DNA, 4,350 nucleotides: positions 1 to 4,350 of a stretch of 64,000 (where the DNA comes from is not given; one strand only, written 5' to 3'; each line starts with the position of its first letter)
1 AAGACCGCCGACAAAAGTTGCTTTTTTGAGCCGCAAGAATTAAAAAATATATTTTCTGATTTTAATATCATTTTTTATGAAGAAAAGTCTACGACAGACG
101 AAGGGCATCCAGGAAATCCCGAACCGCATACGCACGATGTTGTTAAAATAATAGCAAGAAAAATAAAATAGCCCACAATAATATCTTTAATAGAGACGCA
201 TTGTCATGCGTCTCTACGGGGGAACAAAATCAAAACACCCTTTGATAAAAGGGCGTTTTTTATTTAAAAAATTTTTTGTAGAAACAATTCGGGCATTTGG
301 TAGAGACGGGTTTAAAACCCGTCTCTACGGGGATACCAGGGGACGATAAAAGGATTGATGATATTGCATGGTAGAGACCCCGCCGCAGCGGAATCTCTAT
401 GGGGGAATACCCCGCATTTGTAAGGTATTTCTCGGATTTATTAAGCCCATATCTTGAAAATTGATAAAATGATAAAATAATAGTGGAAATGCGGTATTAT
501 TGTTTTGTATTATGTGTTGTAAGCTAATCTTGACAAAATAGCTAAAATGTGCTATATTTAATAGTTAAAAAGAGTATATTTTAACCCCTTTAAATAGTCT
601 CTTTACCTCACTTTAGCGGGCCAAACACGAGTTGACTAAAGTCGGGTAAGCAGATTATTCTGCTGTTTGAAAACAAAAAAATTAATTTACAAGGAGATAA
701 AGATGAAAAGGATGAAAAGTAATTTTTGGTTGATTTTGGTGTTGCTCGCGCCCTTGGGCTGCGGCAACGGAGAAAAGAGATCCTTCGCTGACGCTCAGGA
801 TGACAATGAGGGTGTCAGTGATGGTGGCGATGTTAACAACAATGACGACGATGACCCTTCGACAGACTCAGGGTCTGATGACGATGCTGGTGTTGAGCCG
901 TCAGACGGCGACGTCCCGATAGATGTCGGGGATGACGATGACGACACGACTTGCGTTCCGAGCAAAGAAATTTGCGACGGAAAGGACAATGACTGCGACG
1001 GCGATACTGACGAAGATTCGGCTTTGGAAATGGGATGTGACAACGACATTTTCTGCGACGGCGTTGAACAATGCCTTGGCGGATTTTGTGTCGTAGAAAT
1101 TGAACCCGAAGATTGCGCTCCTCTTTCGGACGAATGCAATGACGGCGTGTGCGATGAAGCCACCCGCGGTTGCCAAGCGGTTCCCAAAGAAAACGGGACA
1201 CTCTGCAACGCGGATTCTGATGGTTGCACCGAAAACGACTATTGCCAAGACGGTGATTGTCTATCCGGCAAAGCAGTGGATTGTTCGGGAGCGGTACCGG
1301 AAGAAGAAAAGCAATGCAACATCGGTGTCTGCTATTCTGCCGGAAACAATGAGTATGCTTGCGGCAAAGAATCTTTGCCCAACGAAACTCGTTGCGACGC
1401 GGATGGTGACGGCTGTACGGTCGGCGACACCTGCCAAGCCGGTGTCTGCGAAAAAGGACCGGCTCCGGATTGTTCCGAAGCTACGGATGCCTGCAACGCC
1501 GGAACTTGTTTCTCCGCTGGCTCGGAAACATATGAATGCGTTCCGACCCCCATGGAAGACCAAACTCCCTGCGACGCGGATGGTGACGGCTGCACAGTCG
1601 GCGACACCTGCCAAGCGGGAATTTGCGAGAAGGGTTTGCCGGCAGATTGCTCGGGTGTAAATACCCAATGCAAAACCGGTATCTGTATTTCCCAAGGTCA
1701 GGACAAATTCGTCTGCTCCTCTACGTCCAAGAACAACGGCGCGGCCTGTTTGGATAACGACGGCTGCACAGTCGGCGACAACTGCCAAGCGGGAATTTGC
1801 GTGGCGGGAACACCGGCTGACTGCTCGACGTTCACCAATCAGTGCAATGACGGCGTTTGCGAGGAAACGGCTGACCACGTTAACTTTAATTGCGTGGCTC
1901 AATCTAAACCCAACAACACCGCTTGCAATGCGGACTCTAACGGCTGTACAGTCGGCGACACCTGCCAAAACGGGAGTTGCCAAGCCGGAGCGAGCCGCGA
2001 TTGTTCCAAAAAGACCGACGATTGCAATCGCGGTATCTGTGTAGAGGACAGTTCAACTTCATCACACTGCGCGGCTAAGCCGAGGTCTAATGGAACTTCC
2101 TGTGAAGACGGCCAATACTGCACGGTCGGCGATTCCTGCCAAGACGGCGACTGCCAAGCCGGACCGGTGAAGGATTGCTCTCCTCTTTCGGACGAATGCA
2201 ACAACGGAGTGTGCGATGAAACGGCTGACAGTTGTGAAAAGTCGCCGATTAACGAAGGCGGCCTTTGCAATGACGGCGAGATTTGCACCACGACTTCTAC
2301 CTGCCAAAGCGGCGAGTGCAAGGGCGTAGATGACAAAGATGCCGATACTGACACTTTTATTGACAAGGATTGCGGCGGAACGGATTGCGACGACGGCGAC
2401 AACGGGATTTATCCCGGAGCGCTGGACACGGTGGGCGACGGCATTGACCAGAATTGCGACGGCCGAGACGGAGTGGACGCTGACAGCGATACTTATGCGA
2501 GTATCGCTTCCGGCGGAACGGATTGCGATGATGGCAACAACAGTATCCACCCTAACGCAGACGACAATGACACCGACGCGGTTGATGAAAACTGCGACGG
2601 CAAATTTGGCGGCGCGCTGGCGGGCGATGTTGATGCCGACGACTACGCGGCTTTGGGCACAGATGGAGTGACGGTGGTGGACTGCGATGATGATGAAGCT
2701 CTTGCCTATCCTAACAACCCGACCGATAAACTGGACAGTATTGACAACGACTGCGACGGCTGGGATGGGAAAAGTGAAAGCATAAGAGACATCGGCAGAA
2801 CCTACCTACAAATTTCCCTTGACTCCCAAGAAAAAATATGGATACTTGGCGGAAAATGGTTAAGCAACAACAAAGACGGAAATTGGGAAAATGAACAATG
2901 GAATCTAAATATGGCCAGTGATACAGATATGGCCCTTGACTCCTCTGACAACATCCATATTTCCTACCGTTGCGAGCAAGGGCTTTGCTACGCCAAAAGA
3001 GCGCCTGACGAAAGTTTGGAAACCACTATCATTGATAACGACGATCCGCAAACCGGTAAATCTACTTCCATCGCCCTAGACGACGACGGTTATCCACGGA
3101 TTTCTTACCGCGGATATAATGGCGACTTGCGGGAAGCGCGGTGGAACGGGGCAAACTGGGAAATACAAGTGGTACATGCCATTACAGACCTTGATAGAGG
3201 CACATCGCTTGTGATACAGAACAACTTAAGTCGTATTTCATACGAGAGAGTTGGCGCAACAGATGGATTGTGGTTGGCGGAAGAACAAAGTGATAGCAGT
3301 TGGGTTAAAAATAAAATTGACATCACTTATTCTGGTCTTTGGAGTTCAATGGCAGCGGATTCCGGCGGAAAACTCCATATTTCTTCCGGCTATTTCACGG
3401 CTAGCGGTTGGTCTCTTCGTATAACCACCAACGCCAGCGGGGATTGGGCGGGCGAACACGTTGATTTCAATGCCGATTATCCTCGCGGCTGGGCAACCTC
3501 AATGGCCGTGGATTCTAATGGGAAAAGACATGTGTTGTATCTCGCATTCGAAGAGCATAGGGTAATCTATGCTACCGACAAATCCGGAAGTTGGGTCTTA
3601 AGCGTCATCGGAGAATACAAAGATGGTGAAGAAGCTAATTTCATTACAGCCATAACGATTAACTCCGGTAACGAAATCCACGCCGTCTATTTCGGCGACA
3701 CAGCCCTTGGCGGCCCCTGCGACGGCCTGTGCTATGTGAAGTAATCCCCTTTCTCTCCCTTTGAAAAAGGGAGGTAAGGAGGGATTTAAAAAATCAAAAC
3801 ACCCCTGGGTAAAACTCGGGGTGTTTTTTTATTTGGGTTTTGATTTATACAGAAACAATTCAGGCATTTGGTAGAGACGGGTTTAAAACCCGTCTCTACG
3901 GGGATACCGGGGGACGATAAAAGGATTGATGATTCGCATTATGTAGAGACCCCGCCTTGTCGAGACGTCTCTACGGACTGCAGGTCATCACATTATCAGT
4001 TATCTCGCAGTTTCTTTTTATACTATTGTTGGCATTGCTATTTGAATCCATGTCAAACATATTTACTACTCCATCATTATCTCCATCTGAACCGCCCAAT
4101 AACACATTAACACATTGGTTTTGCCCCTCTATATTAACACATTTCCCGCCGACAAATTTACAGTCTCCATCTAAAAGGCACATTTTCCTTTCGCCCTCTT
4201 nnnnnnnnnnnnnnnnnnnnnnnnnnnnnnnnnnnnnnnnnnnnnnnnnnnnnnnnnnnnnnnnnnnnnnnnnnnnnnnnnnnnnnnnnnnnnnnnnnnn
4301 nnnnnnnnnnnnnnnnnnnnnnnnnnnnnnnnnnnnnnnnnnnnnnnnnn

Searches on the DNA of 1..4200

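Call 66: search_rna_families(source=window, start=1, end=4200, threshold=evalue, max_evalue=1)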
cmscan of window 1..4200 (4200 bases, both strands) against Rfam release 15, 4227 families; matches with E-value up to 1: 2.
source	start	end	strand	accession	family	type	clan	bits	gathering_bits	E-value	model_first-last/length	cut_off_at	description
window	3743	3830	+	RF02428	SpF11_sRNA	Gene; sRNA;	-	34.2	54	0.011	1-95/95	no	Streptococcus sRNA SpF11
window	180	289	+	RF02310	TtnuHACA2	Gene; snRNA; snoRNA; HACA-box;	-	28.5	100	0.16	1-121/121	no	Tetrahymena snoRNA TtnuHACA2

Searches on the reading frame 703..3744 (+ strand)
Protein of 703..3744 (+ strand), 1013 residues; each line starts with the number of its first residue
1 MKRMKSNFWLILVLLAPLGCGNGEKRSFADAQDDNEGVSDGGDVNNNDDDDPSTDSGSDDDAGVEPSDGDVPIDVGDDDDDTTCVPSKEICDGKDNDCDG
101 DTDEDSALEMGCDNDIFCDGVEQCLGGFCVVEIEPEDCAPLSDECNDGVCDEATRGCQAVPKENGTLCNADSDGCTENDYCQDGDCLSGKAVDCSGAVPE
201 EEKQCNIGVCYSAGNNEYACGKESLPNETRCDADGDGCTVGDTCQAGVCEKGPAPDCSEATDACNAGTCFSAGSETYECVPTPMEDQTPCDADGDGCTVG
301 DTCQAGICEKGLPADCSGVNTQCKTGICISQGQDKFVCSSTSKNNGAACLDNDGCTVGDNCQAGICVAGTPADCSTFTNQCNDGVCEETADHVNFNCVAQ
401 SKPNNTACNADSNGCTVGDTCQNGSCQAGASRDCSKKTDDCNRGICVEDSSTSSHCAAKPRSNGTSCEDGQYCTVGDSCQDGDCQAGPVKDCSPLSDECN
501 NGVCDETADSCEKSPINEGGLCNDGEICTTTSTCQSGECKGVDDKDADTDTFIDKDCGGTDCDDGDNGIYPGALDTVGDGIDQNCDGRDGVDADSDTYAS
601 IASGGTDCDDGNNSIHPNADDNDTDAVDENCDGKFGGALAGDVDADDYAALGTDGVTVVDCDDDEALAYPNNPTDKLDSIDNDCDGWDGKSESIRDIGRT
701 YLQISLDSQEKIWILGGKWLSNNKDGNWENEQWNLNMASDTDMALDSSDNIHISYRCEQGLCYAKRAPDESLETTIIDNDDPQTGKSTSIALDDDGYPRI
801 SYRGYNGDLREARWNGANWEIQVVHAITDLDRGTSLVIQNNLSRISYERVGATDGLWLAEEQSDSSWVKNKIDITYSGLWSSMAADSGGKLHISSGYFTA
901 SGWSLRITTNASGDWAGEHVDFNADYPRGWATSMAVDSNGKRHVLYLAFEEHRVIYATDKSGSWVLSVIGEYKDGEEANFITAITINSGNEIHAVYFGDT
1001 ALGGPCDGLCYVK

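Call 13: search_protein_families(library=pfam, proteins=[window:703-3744:+])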
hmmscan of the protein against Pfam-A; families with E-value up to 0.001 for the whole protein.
window:703-3744:+ (1013 aa): 1 family
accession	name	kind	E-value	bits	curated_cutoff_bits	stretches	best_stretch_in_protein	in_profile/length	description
PF11617.13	Cu-binding_MopE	-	7.8e-13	48.9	27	1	561-589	1-28/30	Putative metal-binding motif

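Call 18: find_encoding_contigs(protein=window:703-3744:+, flank=10000, max_places=10)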
Protein window:703-3744:+ (1013 aa): 4 contigs read that carry it; 3 places shown.
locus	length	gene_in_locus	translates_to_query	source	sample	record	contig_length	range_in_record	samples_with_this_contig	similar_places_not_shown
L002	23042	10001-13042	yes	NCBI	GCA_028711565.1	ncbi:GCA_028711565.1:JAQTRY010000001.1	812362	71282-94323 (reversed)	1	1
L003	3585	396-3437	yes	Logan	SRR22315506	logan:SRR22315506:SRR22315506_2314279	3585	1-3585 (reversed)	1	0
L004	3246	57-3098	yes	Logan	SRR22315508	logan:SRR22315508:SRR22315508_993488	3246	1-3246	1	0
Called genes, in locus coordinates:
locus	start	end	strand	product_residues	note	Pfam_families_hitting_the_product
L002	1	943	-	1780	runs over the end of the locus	-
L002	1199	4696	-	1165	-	PF02412:TSP_3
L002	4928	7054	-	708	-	-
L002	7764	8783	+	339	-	PF04055:Radical_SAM, PF13186:SPASM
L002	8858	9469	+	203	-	PF13489:Methyltransf_23, PF02353:CMAS (weak), PF05891:Methyltransf_PK, PF03848:TehB, PF13847:Methyltransf_31, PF08241:Methyltransf_11, PF08242:Methyltransf_12, PF13649:Methyltransf_25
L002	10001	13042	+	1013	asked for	PF11617:Cu-binding_MopE (weak)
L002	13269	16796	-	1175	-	PF00754:F5_F8_type_C (weak), PF02412:TSP_3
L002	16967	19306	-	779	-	-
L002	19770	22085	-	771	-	PF01551:Peptidase_M23, PF11617:Cu-binding_MopE, PF12799:LRR_4, PF13855:LRR_8 (weak), PF12799:LRR_4, PF13855:LRR_8 (weak), PF23598:LRR_14, PF12799:LRR_4, +3 more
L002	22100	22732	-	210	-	-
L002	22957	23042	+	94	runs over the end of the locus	-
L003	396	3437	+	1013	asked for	PF11617:Cu-binding_MopE (weak)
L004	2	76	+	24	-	?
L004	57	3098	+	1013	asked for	PF11617:Cu-binding_MopE (weak)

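Call 46: find_homologous_proteins(query=L002:7764-8783:+, max_evalue=1e-30)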
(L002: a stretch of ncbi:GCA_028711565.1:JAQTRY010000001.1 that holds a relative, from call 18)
Query L002:7764-8783:+ (339 aa): 2005 proteins with E <= 1e-30 among 2691 candidates; the best 120 are listed.
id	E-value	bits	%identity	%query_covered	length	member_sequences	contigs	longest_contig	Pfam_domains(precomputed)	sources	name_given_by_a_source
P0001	1.3e-208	710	86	100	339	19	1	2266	PF13186.12,PF04055.28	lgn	-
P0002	5.6e-208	708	85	100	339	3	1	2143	PF13186.12,PF04055.28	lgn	-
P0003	1.5e-204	697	83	100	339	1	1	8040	PF13186.12,PF04055.28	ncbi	-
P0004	1.1e-199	681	82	100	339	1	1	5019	PF13186.12,PF04055.28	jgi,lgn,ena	-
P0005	9.5e-196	668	81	100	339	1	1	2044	PF13186.12,PF04055.28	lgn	-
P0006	1.6e-191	654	78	100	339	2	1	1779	PF13186.12,PF04055.28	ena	-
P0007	2.8e-191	653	79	100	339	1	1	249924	PF13186.12,PF04055.28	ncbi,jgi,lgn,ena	ncbi:MAG: radical SAM/SPASM domain protein, ACGX system [Patescibacteria group bacterium]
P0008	3.0e-188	643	76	100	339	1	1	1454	PF13186.12,PF04055.28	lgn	-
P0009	7.1e-188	642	77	100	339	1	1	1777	PF13186.12,PF04055.28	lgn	-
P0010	3.6e-187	639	76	100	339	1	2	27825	PF13186.12,PF04055.28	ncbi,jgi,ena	-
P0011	4.1e-187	639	77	99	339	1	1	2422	PF13186.12,PF04055.28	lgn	-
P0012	2.9e-185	633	76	100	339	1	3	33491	PF13186.12,PF04055.28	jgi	jgi:radical SAM/SPASM domain protein of ACGX system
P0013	4.1e-185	633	75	100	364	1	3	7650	PF13186.12,PF04055.28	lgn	-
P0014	3.9e-183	626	84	89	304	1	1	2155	PF13186.12,PF04055.28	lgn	-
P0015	5.5e-183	626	75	100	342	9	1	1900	PF13186.12,PF04055.28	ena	-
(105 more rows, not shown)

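Call 48: find_encoding_contigs(protein=P0003, flank=10000, max_places=2)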
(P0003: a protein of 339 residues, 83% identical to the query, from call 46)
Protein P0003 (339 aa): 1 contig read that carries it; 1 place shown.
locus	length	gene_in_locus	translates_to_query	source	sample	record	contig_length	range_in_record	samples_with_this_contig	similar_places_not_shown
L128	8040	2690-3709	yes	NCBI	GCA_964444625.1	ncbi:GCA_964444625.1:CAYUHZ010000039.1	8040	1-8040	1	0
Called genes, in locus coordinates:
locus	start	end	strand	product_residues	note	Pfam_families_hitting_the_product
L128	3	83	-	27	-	?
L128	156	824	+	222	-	PF01381:HTH_3 (faint), PF12844:HTH_19 (weak), PF13413:HTH_25, PF09136:Glucodextran_B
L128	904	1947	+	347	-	PF00154:RecA_N, PF06745:ATPase (faint), PF08423:Rad51, PF21096:RecA_C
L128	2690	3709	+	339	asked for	PF04055:Radical_SAM, PF13186:SPASM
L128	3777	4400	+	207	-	PF13489:Methyltransf_23, PF03848:TehB, PF13847:Methyltransf_31, PF08241:Methyltransf_11 (weak), PF13649:Methyltransf_25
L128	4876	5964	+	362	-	PF04055:Radical_SAM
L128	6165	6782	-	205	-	-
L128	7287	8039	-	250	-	?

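Call 49: find_encoding_contigs(protein=P0007, flank=10000, max_places=2)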
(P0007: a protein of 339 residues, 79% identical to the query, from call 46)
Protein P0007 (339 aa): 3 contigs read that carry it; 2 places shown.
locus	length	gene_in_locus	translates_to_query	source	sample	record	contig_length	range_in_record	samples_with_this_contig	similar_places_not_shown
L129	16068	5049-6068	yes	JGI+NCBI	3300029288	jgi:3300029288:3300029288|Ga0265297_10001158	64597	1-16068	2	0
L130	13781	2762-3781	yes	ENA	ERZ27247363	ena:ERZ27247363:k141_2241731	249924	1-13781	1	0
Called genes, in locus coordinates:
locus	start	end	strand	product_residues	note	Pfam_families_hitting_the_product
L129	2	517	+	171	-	PF01553:Acyltransferase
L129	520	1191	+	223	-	PF12710:HAD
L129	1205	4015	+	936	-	PF16927:HisKA_7TM, PF01590:GAF (faint), PF13185:GAF_2 (weak), PF00512:HisKA, PF02518:HATPase_c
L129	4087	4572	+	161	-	-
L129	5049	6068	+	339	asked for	PF04055:Radical_SAM, PF13186:SPASM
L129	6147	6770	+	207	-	PF13489:Methyltransf_23, PF03848:TehB, PF13847:Methyltransf_31, PF08241:Methyltransf_11, PF08242:Methyltransf_12, PF13649:Methyltransf_25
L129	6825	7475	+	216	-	PF13485:Peptidase_MA_2 (faint)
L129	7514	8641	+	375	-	PF25023:TEN_YD-shell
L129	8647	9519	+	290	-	-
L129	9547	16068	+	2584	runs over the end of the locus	PF03534:SpvB, PF05593:RHS_repeat (faint), PF13385:Laminin_G_3, PF20041:DUF6443 (weak), PF25023:TEN_YD-shell (weak)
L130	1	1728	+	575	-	?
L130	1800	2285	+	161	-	-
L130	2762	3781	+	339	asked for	PF04055:Radical_SAM, PF13186:SPASM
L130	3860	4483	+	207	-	PF13489:Methyltransf_23, PF03848:TehB, PF13847:Methyltransf_31, PF08241:Methyltransf_11, PF08242:Methyltransf_12, PF13649:Methyltransf_25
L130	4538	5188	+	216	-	PF13485:Peptidase_MA_2 (faint)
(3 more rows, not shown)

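Call 50: find_encoding_contigs(protein=P0010, flank=10000, max_places=2)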
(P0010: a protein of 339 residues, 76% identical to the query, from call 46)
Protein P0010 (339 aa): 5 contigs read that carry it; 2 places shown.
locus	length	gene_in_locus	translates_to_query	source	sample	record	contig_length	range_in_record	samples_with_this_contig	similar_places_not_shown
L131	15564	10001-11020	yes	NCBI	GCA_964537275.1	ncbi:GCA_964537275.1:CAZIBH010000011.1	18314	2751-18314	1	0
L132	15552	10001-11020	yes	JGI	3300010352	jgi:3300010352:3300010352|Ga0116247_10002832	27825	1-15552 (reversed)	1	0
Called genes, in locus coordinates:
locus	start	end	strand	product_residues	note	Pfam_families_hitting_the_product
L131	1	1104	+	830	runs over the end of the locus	PF26449:DUF8128, PF02534:T4SS-DNA_transf (faint), PF10412:TrwB_AAD_bind (faint)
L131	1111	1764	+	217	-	-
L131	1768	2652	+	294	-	PF13328:HD_4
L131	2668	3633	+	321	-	PF10017:Methyltransf_33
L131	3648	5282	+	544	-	PF05496:RuvB_N (faint), PF13177:DNA_pol3_delta2, PF13401:AAA_22 (weak), PF00004:AAA, PF22608:DNAX_ATPase_lid, PF12169:DNA_pol3_gamma3, PF20964:DnaX_C (weak)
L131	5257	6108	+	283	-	PF01734:Patatin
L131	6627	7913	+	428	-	-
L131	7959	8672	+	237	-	-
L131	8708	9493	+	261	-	PF02810:SEC-C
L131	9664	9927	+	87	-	-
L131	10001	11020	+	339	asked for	PF04055:Radical_SAM, PF13186:SPASM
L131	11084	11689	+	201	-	PF13489:Methyltransf_23 (weak), PF03848:TehB, PF05891:Methyltransf_PK, PF13847:Methyltransf_31 (weak), PF08241:Methyltransf_11, PF08242:Methyltransf_12 (weak), PF13649:Methyltransf_25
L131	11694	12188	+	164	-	PF20603:Bact_hydrolase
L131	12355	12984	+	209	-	-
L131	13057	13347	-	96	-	PF14213:DUF4325 (weak)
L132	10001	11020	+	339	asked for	PF04055:Radical_SAM, PF13186:SPASM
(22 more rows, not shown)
